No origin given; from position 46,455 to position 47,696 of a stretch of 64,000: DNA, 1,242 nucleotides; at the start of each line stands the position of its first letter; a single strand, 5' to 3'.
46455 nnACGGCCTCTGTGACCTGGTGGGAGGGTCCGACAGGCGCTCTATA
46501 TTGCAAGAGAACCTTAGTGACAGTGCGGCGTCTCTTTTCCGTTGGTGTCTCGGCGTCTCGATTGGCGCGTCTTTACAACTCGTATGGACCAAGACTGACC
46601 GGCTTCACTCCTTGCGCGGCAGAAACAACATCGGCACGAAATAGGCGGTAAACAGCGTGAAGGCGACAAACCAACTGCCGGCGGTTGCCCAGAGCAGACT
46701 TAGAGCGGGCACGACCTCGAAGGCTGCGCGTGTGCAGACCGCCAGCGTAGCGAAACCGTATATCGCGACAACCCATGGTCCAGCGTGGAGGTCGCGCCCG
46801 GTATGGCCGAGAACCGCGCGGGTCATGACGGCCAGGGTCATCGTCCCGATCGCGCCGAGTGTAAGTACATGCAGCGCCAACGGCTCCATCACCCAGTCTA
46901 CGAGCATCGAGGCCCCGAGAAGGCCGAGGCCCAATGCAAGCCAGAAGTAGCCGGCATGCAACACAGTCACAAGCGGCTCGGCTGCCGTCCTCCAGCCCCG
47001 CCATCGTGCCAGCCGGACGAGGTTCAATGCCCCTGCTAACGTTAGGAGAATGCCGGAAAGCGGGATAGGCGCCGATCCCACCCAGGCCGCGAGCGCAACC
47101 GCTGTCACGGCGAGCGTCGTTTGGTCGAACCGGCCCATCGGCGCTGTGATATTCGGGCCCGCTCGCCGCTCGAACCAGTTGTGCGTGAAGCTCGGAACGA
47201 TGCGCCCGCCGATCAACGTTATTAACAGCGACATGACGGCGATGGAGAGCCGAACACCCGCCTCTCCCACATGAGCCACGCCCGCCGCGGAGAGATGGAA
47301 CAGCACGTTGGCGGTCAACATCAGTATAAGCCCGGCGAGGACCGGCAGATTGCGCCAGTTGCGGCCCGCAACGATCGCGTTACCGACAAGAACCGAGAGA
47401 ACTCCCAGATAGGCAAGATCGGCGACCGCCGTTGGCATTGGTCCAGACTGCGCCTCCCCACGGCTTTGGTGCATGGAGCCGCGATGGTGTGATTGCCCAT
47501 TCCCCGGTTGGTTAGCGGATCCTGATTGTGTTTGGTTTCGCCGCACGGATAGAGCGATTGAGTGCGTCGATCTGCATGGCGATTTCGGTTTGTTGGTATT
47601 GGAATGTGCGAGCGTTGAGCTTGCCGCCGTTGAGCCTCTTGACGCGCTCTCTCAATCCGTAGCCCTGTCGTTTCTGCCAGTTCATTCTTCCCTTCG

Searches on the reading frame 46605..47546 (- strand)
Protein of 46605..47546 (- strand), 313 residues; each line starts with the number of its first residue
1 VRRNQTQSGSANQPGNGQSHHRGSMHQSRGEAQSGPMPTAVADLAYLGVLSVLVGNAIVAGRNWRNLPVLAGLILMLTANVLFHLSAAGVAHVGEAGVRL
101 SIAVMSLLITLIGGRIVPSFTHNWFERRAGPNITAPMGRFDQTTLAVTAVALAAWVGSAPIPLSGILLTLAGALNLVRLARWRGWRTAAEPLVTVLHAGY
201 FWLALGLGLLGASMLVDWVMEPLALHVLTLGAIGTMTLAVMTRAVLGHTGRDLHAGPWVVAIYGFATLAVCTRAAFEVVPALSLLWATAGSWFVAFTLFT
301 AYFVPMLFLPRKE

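Call 43: search_protein_families(library=pfam, proteins=[window:46605-47546:-], max_evalue=0.001)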
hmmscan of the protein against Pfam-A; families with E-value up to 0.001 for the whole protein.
window:46605-47546:- (313 aa): 1 family
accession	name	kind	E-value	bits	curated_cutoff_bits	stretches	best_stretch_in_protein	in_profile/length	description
PF05940.17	NnrS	-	2.5e-69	234.9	28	1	38-311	102-371/371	NnrS protein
